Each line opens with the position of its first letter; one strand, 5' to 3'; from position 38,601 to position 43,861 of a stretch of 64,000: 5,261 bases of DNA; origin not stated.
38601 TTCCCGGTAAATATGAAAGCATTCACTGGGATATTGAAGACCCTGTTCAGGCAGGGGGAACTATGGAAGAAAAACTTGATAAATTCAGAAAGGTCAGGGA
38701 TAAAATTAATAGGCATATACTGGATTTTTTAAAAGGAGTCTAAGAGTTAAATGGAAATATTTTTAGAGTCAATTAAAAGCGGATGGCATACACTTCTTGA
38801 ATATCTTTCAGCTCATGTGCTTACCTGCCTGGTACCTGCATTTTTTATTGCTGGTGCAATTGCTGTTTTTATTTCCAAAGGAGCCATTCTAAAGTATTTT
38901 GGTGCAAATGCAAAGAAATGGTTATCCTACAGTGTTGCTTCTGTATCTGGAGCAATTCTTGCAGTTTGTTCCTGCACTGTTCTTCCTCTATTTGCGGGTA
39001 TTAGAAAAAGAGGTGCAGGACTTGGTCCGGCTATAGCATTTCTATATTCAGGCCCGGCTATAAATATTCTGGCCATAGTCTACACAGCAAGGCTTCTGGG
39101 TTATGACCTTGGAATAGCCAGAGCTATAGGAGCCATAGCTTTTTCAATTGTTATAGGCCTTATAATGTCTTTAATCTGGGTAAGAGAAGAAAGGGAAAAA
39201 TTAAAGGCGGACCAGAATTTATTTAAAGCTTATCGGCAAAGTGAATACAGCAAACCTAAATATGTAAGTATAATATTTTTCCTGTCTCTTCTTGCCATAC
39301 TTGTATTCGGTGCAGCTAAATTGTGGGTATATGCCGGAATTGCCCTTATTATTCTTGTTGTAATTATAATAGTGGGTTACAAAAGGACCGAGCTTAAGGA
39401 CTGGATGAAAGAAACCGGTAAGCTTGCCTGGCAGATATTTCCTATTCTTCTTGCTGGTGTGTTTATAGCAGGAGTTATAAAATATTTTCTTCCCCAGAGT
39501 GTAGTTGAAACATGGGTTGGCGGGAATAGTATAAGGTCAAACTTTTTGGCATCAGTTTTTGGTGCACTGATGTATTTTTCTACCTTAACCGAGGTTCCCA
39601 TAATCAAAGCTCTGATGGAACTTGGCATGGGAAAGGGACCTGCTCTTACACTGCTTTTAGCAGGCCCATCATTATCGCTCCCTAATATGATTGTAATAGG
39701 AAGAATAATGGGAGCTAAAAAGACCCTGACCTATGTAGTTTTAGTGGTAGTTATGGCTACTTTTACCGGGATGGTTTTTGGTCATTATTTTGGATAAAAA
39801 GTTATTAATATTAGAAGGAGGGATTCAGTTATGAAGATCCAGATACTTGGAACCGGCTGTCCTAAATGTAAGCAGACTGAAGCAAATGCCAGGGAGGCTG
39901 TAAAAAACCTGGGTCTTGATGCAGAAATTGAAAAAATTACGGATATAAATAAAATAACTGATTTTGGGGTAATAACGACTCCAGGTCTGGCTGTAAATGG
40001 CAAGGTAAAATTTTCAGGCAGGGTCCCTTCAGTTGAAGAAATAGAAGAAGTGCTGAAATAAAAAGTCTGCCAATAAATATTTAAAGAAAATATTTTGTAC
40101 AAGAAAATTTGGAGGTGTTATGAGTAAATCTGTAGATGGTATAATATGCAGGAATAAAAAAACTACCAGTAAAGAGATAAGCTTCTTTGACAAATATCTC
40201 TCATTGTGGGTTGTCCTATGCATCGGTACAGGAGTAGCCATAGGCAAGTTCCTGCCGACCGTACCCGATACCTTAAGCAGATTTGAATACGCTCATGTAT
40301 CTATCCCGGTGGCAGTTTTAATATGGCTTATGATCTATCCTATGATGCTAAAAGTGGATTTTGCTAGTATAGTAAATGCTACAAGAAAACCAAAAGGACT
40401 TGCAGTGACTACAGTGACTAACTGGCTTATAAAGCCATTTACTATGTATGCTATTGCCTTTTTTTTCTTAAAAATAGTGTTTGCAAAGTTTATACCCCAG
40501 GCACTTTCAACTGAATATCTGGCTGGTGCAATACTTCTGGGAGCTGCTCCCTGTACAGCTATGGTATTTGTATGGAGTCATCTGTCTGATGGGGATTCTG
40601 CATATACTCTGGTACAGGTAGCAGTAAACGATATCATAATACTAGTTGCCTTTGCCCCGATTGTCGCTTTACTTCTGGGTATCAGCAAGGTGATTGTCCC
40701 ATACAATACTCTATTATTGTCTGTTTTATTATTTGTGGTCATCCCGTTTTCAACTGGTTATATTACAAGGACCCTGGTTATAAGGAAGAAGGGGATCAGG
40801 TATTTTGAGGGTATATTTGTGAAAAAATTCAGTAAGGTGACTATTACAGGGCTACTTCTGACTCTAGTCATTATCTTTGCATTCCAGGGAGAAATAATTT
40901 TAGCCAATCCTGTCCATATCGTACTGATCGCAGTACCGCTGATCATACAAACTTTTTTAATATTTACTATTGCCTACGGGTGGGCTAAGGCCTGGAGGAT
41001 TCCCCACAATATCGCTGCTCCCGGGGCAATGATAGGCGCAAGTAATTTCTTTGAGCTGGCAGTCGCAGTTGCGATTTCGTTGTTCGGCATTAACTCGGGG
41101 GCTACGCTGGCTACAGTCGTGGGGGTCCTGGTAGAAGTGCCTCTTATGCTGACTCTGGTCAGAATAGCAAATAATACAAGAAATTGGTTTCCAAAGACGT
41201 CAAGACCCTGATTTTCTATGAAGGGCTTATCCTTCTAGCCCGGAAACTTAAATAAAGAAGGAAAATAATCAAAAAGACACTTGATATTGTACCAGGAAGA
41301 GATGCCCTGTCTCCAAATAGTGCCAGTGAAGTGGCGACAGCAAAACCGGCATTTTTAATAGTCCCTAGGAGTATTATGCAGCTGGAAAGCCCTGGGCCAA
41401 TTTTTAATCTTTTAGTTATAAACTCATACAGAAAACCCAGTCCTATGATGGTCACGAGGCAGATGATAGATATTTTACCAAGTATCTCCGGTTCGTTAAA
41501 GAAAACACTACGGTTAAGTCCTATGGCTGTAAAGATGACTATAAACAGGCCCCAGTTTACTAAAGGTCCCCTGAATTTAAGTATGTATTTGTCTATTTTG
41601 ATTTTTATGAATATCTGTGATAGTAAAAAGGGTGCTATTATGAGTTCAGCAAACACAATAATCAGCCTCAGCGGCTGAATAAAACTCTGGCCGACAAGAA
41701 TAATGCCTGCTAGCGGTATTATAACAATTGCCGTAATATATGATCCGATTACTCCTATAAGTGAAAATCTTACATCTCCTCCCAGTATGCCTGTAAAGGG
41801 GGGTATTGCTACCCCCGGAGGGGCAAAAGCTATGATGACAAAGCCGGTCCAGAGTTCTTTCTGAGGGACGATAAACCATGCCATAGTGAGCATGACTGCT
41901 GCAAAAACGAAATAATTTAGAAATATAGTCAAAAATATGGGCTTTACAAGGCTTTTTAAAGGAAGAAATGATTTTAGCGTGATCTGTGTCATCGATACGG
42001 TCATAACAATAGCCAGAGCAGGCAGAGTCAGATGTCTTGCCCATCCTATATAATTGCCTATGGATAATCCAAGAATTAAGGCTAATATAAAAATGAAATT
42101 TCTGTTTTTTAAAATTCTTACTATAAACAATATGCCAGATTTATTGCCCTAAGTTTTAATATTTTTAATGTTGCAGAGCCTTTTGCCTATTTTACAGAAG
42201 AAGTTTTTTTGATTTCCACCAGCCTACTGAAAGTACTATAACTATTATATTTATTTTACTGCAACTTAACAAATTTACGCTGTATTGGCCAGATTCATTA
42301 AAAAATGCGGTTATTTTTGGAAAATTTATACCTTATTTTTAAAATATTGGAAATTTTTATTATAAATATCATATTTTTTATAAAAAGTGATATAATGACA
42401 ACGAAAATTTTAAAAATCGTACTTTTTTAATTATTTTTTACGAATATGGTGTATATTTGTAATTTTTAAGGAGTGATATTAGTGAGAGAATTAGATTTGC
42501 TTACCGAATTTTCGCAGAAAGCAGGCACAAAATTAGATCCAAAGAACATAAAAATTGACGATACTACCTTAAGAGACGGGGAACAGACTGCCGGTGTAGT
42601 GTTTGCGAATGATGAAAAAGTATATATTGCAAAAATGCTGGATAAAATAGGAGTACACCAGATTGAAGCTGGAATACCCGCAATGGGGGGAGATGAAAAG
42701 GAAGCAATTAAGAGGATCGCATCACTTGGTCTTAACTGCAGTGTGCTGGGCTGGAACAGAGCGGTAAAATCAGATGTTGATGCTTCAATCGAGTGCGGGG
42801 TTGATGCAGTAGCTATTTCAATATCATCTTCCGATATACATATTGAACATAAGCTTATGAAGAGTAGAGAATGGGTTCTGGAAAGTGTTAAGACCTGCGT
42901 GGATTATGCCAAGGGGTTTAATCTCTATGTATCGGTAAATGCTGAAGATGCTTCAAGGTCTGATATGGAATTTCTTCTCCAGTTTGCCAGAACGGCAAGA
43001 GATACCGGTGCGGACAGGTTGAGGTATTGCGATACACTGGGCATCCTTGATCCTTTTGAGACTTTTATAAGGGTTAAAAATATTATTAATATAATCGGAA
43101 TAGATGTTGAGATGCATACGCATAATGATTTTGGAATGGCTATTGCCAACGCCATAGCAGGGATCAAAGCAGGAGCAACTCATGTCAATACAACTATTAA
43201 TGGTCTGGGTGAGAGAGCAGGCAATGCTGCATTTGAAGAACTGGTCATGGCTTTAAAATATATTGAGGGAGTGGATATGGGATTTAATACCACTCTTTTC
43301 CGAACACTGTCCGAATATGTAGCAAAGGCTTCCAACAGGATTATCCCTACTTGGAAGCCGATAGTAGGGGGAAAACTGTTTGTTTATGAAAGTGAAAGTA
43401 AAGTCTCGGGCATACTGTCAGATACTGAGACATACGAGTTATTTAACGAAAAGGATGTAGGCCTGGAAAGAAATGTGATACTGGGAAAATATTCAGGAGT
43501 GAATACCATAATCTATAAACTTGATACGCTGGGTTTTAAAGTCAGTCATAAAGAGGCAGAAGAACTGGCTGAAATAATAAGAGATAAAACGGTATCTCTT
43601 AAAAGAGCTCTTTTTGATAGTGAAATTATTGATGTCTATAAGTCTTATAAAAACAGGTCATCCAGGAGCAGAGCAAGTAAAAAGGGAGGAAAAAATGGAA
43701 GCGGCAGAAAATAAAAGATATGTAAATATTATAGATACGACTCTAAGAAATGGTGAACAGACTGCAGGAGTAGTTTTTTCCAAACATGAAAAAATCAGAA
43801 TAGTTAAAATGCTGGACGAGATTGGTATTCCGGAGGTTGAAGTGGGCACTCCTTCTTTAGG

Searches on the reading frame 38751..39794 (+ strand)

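Call 44: search_protein_families(library=pfam, proteins=[window:38751-39794:+], max_evalue=0.0001)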
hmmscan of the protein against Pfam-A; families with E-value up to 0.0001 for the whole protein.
window:38751-39794:+ (348 aa): 1 family
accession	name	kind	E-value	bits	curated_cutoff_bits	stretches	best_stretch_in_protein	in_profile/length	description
PF03773.19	ArsP_1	-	5.1e-84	282.3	32.3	1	14-344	7-293/294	Predicted permease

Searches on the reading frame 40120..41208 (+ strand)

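Call 44: search_protein_families(library=pfam, proteins=[window:40120-41208:+], max_evalue=0.0001)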
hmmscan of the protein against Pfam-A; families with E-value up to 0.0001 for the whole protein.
window:40120-41208:+ (363 aa): 2 families
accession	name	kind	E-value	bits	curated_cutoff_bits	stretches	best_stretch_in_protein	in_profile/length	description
PF01758.21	SBF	-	6.3e-39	134.1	24.3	1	66-262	2-190/191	Sodium Bile acid symporter family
PF13593.11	SBF_like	-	5.5e-08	32.9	25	1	30-337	2-295/313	SBF-like CPA transporter family (DUF4137)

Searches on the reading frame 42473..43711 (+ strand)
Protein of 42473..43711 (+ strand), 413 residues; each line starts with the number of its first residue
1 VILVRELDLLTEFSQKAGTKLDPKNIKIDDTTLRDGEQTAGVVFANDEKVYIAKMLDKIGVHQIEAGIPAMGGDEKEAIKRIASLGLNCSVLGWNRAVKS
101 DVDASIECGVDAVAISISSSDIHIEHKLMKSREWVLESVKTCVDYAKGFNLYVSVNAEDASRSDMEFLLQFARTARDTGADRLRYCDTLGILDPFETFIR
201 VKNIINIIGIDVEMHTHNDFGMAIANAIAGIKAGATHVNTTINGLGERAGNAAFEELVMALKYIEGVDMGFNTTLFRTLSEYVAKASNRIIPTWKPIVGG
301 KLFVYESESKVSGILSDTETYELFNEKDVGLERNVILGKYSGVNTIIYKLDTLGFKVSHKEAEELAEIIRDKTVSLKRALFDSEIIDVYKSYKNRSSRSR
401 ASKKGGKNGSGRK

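Call 44: search_protein_families(library=pfam, proteins=[window:42473-43711:+], max_evalue=0.0001)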
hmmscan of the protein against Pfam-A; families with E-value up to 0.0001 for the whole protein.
window:42473-43711:+ (413 aa): 2 families
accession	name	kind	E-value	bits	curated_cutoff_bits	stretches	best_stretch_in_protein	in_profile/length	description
PF00682.25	HMGL-like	-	2.8e-78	263.3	29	1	26-283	2-260/260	HMGL-like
PF22617.1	HCS_D2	-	3.9e-13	50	27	1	297-371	1-76/82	Homocitrate synthase post-HMGL domain-like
